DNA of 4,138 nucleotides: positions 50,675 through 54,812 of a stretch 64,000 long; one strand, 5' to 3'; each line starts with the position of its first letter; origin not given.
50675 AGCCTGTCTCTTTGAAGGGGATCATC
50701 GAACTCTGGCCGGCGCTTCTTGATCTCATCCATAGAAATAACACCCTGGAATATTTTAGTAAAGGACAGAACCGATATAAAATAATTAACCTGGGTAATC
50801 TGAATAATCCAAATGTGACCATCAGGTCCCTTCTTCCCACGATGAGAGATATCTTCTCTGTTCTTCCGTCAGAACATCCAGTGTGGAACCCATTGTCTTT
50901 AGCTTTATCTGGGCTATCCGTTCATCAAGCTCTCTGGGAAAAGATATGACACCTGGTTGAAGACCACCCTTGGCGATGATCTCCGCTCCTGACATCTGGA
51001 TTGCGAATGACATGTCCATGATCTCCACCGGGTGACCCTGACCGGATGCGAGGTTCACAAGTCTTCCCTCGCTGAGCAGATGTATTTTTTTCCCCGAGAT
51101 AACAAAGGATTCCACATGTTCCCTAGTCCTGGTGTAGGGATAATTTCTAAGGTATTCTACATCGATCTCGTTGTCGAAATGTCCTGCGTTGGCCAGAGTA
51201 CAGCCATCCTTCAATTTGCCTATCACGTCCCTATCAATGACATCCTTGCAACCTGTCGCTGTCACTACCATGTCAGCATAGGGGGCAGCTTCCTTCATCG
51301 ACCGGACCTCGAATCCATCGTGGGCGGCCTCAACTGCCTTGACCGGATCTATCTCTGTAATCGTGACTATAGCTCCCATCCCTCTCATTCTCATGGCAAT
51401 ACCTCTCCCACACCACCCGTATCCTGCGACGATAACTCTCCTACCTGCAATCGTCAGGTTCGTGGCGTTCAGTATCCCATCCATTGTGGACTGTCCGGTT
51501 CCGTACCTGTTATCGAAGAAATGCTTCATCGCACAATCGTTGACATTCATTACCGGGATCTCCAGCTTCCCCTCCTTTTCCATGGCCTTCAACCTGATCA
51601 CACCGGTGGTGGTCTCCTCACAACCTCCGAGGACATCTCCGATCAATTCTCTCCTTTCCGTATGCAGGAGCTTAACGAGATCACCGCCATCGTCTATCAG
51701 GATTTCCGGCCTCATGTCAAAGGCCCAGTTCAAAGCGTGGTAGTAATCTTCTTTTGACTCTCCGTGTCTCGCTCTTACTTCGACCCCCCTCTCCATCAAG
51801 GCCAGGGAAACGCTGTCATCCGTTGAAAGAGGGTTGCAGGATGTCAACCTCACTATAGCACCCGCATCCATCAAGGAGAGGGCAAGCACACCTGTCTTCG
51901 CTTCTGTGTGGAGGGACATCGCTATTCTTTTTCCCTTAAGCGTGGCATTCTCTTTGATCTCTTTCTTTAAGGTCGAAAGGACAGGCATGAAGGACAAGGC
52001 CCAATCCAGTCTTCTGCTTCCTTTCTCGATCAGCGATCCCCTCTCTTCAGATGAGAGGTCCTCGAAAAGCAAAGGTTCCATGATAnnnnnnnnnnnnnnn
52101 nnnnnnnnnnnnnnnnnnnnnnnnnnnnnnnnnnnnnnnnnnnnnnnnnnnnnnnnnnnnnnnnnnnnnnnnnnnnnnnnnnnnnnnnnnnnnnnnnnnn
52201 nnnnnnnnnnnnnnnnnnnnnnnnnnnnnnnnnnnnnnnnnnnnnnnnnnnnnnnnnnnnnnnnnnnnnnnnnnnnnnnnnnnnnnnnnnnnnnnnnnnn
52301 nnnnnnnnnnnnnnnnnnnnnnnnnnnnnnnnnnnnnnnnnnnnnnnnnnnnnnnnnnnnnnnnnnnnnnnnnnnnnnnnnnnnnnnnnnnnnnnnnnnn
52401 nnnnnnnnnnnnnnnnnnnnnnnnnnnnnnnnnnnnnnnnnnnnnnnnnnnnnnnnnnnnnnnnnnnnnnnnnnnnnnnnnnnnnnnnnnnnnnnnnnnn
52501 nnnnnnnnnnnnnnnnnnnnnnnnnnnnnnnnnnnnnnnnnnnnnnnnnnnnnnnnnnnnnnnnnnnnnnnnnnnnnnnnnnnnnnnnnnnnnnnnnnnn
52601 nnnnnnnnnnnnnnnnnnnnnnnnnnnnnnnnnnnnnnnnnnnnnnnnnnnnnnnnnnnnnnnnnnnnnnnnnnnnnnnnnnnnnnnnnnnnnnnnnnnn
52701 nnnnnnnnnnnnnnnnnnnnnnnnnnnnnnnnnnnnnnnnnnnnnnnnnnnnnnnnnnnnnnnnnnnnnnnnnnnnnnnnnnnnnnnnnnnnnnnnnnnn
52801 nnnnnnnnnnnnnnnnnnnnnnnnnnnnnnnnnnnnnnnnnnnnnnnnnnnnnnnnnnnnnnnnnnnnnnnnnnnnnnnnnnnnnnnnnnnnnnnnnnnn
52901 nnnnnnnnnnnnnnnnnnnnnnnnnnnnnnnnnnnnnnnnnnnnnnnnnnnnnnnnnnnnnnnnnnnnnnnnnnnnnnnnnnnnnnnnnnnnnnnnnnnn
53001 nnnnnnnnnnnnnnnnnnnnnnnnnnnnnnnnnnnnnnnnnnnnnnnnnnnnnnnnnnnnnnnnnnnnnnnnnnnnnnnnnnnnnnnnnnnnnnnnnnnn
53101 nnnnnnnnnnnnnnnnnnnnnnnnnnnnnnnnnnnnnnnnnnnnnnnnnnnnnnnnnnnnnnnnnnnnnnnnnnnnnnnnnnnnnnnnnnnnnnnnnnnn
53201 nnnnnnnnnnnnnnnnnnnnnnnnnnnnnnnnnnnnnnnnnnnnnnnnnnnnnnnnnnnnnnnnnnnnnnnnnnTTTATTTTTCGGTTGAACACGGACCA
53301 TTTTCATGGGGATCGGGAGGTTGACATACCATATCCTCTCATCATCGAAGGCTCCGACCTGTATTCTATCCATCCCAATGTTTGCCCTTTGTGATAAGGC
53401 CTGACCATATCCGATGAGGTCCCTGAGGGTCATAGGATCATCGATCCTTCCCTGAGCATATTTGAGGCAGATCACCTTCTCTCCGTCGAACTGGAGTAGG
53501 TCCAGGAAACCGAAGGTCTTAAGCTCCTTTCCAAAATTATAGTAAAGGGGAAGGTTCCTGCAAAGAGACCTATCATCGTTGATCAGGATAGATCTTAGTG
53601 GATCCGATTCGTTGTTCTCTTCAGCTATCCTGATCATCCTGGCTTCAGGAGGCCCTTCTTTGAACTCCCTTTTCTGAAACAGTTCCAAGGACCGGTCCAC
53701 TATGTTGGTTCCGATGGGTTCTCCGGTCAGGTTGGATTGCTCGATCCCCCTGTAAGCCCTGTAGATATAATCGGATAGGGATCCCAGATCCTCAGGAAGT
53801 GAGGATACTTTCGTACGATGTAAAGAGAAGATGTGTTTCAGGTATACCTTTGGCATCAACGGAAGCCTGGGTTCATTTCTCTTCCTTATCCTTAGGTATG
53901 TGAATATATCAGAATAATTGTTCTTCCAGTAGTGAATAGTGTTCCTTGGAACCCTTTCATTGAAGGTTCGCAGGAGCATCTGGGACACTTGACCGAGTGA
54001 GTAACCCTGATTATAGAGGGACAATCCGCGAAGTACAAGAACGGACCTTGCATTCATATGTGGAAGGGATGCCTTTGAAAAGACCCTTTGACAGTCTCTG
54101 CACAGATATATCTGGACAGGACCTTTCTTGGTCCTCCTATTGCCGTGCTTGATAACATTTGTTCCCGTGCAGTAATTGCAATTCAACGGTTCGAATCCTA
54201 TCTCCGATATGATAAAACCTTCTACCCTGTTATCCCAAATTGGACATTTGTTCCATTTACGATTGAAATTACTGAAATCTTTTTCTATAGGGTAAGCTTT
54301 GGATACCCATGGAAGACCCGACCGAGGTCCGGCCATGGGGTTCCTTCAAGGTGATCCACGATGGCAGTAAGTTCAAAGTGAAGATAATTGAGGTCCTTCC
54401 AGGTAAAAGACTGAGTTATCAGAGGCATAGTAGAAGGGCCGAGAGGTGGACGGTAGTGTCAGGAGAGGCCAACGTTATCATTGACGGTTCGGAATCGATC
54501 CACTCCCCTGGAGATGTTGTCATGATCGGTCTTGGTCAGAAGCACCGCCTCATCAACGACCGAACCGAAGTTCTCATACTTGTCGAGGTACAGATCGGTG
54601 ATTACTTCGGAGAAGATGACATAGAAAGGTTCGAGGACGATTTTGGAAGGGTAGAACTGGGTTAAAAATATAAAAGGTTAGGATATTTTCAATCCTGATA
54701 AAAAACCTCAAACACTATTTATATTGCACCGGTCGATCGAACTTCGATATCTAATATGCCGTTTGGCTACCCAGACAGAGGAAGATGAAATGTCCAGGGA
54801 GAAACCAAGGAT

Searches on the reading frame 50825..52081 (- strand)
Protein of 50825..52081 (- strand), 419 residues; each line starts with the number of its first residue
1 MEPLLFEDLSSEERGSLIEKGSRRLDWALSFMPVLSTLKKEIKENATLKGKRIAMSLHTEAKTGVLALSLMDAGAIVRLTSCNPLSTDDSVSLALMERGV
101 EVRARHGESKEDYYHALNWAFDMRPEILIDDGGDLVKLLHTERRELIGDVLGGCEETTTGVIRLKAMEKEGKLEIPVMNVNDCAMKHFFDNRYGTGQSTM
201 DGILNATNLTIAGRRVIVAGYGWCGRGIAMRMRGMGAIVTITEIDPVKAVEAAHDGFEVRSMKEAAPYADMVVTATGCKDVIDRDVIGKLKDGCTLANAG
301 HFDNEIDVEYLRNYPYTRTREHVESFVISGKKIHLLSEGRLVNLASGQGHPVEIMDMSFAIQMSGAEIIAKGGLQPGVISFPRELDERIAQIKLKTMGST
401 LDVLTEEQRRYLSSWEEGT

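Call 12: search_protein_families(library=pfam, proteins=[window:50825-52081:-], max_evalue=0.01)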
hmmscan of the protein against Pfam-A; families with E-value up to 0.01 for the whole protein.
window:50825-52081:- (419 aa): 5 families
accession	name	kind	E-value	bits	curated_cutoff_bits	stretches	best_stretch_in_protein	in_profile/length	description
PF05221.23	AdoHcyase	-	2.6e-50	171.7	25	2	17-142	9-139/299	S-adenosyl-L-homocysteine hydrolase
PF00670.27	AdoHcyase_NAD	-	2.1e-47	161.7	27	1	191-347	1-160/162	S-adenosyl-L-homocysteine hydrolase, NAD binding domain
PF07991.19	KARI_N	-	1.5e-08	34.8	20.6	1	211-303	2-98/165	Acetohydroxy acid isomeroreductase, NADPH-binding domain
PF02826.25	2-Hacid_dh_C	-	2.1e-07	31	25.1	1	208-300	31-127/178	D-isomer specific 2-hydroxyacid dehydrogenase, NAD binding domain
PF02882.25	THF_DHG_CYH_C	-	0.0027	17.5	27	0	203-297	26-105/160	Tetrahydrofolate dehydrogenase/cyclohydrolase, NAD(P)-binding domain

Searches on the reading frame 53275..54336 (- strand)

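Call 13: search_protein_families(library=pfam, proteins=[window:53275-54336:-], max_evalue=0.01)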
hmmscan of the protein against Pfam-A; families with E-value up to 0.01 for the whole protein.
window:53275-54336:- (354 aa): 1 family
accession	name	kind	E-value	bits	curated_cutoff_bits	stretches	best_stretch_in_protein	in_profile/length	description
PF06056.18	Terminase_5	-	0.0086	16.4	20.3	0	106-141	8-37/58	Putative ATPase subunit of terminase (gpP-like)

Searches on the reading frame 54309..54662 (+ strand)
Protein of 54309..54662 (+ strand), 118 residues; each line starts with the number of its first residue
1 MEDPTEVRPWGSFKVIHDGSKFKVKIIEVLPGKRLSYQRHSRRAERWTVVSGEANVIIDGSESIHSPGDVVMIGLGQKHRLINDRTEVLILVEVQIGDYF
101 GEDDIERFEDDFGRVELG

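Call 13: search_protein_families(library=pfam, proteins=[window:54309-54662:+], max_evalue=0.01)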
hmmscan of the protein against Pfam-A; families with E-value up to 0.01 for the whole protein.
window:54309-54662:+ (118 aa): 2 families
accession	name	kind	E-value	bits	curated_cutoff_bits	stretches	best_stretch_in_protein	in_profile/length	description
PF01050.24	MannoseP_isomer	-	1.5e-31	109.4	23.6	1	7-110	13-116/116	Mannose-6-phosphate isomerase C-terminal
PF07883.17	Cupin_2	-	6.4e-10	39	27.2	1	27-94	3-69/70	Cupin domain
